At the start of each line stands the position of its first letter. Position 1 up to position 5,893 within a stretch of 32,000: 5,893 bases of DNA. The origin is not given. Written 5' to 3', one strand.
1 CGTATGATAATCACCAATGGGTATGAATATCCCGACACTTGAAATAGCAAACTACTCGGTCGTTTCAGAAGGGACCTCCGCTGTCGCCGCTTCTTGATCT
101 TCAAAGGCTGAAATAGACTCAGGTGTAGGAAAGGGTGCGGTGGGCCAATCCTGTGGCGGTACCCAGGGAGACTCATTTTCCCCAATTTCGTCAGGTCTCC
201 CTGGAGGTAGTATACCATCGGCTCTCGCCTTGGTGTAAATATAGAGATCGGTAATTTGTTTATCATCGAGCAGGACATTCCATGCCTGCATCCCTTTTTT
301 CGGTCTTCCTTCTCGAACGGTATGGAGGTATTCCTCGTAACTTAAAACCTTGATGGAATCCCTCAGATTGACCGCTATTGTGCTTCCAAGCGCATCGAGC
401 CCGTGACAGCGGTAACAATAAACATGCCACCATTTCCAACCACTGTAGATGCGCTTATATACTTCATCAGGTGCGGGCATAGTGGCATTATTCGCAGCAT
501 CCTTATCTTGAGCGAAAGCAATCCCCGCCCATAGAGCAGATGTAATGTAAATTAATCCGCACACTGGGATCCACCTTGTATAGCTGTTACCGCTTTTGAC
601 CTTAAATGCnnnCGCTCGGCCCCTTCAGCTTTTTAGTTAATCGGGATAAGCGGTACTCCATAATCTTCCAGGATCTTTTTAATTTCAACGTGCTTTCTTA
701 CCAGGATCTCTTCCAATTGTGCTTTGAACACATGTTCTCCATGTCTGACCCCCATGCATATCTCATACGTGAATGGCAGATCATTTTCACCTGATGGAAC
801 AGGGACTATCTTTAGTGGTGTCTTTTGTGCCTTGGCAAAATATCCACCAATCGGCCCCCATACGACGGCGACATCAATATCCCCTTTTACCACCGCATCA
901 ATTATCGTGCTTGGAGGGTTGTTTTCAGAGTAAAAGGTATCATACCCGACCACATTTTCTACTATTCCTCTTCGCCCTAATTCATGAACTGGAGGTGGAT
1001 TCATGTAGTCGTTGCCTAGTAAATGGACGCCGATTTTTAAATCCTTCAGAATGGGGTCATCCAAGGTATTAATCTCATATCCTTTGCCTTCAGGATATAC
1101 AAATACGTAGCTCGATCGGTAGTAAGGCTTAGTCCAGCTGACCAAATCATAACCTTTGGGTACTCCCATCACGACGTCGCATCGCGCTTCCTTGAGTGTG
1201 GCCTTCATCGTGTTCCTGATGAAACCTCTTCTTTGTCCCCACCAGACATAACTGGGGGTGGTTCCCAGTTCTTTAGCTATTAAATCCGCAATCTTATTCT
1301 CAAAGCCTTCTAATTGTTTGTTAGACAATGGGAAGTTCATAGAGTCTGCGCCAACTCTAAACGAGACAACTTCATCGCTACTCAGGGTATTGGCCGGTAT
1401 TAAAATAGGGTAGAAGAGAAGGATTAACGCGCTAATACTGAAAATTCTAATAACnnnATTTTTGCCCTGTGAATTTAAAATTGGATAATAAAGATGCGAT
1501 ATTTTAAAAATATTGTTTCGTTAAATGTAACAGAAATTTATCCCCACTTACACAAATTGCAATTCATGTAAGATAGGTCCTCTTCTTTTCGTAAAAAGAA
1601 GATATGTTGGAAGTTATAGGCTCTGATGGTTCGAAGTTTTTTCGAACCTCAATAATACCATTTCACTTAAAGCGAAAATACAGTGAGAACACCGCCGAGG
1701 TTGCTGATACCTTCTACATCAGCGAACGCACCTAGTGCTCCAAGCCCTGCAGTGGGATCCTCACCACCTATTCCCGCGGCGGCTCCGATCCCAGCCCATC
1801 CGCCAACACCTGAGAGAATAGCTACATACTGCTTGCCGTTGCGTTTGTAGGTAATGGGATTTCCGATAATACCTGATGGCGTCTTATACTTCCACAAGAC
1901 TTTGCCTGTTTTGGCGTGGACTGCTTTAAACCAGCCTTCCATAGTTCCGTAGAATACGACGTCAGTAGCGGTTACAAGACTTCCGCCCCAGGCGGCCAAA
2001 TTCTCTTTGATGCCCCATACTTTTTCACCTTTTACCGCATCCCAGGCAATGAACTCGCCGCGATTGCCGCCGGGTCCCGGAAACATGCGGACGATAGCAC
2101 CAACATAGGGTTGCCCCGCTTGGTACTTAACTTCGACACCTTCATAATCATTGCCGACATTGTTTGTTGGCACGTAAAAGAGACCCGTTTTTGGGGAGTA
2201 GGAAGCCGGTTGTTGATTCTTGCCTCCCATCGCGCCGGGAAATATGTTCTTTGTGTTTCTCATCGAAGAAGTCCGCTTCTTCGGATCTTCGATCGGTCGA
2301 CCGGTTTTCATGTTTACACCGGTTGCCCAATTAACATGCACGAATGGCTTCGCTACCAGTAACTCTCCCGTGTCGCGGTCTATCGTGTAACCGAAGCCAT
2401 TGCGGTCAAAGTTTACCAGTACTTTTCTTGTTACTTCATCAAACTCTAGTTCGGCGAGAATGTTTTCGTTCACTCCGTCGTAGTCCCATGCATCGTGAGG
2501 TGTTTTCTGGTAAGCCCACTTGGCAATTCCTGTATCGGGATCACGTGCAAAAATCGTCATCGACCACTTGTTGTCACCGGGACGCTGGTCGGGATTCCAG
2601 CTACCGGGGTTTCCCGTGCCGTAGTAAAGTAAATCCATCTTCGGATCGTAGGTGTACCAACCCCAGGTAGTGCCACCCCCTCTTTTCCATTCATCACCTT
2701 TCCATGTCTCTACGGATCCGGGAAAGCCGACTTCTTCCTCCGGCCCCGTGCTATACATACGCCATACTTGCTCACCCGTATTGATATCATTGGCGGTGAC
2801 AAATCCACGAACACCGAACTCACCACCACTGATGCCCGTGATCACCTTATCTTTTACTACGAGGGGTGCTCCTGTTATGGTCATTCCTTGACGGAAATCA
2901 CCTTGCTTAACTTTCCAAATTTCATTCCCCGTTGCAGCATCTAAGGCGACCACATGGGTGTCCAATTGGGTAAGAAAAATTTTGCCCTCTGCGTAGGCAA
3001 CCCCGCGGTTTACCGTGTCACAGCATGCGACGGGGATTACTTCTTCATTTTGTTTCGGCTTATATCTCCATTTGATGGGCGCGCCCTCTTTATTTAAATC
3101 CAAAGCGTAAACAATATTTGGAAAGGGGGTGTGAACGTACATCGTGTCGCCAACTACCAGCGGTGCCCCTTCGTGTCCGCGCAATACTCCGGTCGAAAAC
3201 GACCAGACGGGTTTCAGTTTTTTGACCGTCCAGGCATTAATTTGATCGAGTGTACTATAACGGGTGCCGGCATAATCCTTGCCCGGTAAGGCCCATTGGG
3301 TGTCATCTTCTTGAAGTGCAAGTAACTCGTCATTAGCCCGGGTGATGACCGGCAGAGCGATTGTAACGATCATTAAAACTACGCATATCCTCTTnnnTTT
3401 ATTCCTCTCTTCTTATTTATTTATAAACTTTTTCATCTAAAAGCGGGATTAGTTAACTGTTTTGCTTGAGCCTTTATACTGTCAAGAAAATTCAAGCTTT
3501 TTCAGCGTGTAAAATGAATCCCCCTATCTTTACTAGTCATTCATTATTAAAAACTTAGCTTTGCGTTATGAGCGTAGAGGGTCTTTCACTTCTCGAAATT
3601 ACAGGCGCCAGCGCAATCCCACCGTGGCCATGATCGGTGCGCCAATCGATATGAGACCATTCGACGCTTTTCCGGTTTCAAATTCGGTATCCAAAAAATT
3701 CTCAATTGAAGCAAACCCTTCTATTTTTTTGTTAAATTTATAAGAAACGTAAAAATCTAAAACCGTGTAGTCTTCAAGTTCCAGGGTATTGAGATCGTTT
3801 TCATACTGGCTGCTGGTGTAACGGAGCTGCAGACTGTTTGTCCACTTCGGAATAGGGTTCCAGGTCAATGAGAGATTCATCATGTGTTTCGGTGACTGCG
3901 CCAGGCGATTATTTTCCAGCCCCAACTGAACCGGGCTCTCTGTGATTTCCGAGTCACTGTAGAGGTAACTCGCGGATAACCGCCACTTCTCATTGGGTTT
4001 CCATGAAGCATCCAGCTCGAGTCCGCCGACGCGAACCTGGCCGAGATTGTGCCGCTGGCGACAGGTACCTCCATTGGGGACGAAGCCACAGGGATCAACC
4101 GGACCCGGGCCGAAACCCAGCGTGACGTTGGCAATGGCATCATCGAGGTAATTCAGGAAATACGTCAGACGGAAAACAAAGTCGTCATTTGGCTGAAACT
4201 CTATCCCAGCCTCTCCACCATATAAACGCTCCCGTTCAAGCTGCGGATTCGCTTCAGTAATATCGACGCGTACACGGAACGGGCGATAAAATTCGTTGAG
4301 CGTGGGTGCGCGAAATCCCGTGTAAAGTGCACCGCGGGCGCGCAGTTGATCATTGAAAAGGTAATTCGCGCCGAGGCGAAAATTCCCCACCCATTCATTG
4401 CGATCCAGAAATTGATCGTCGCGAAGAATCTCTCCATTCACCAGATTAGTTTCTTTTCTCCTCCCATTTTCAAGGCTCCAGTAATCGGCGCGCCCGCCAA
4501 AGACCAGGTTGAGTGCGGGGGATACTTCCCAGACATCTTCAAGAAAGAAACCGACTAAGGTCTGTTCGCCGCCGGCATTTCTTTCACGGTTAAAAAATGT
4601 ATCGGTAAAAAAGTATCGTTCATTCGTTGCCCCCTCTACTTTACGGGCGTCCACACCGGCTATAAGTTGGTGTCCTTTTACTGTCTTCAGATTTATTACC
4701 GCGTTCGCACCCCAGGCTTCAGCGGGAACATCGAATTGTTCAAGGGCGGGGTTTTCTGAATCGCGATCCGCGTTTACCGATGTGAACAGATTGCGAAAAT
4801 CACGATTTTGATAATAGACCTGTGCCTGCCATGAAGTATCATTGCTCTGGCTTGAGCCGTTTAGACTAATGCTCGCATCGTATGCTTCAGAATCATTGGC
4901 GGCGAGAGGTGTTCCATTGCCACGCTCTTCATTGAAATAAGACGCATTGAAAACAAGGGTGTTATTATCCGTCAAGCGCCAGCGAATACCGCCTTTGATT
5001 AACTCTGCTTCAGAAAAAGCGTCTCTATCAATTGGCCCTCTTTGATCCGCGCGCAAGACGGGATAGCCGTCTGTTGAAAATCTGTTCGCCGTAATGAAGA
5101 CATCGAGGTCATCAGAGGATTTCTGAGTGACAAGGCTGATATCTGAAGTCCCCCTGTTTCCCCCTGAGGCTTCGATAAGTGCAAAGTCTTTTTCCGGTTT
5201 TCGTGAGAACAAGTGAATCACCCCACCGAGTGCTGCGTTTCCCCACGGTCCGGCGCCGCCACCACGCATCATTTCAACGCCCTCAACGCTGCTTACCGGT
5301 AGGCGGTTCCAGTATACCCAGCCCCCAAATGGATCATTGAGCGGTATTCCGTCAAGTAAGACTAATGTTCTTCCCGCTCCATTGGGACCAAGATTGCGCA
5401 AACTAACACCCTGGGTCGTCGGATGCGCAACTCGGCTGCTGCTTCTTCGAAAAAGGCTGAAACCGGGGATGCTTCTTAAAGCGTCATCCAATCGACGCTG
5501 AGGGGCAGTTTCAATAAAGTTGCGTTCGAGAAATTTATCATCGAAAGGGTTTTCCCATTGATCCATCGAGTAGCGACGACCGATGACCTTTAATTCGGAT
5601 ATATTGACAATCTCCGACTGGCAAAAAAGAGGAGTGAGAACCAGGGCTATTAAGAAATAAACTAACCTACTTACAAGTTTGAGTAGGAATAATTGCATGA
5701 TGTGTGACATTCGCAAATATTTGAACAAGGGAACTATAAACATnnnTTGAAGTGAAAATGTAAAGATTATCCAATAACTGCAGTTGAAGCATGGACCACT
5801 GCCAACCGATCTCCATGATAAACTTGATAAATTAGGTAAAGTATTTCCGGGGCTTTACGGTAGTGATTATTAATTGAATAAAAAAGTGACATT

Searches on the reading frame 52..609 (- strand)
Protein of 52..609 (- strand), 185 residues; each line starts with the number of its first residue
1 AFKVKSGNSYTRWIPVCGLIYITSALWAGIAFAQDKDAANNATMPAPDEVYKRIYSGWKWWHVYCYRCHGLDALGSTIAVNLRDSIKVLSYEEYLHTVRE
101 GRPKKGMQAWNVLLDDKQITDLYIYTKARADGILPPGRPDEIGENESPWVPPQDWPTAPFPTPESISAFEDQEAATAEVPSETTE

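Call 57: search_protein_families(library=pfam, proteins=[window:52-609:-], max_evalue=0.001)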
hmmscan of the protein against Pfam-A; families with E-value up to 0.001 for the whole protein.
window:52-609:- (185 aa): 1 family
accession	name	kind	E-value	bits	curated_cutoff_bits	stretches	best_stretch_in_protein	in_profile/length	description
PF13442.11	Cytochrome_CBB3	-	4.6e-07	30.5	27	1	56-125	5-67/68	Cytochrome C oxidase, cbb3-type, subunit III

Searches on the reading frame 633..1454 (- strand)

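Call 57: search_protein_families(library=pfam, proteins=[window:633-1454:-], max_evalue=0.001)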
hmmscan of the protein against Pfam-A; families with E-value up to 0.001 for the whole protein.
window:633-1454:- (273 aa): 1 family
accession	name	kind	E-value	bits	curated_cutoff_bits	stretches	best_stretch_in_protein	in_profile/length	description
PF00497.25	SBP_bac_3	-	8.3e-05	22.8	26.4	1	38-264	11-128/132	Bacterial extracellular solute-binding proteins, family 3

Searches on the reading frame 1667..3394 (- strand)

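Call 57: search_protein_families(library=pfam, proteins=[window:1667-3394:-], max_evalue=0.001)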
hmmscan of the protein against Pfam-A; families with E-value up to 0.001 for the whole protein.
window:1667-3394:- (575 aa): 3 families
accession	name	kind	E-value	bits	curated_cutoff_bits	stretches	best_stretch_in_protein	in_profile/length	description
PF01011.28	PQQ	-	8.1e-65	220.1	26.7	2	34-347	1-336/595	Glucose/ethanol/alcohol dehydrogenase, beta-propeller domain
PF13360.13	PQQ_2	-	1.2e-17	64.7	27.6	2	63-217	16-148/233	Outer membrane protein assembly factor BamB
PF13570.13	Beta-prop_ACSF4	-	7.9e-09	35.8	133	1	449-518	116-186/329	Beta-alanine-activating enzyme, beta-propeller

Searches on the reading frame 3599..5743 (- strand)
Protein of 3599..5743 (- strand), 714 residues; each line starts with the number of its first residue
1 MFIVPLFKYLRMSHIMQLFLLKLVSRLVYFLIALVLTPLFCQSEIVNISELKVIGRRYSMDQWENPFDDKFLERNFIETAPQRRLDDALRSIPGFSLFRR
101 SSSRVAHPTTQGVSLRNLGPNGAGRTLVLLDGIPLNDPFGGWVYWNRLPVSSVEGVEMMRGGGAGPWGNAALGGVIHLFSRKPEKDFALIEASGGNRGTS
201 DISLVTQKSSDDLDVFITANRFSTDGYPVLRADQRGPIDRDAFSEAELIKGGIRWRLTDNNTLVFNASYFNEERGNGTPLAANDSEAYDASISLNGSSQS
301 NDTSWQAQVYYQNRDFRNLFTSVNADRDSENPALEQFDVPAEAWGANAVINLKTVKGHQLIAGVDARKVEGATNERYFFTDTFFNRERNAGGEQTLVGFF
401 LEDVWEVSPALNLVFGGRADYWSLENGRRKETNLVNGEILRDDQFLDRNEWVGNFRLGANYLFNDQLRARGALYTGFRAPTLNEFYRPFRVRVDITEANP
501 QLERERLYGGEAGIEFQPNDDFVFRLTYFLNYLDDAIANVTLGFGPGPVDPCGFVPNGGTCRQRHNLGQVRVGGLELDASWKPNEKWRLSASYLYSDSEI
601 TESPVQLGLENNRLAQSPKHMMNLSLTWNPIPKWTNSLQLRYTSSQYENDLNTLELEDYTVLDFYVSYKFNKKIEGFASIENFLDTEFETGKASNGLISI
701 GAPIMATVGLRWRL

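Call 57: search_protein_families(library=pfam, proteins=[window:3599-5743:-], max_evalue=0.001)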
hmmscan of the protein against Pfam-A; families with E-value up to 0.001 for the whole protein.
window:3599-5743:- (714 aa): 4 families
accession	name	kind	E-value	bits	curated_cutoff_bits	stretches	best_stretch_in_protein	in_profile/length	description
PF00593.30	TonB_dep_Rec_b-barrel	-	1.7e-48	167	27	1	252-682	21-435/436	TonB dependent receptor-like, beta-barrel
PF07715.20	Plug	-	1.7e-14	54.6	23.9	1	73-175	13-107/107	TonB-dependent Receptor Plug Domain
PF07642.17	BBP2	-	5.4e-07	29.6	26.2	1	571-674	168-258/339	Putative beta-barrel porin-2, OmpL-like. bbp2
PF11854.14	MtrB_PioB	-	7.1e-06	25.3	23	0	601-678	411-488/635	Putative outer membrane beta-barrel porin, MtrB/PioB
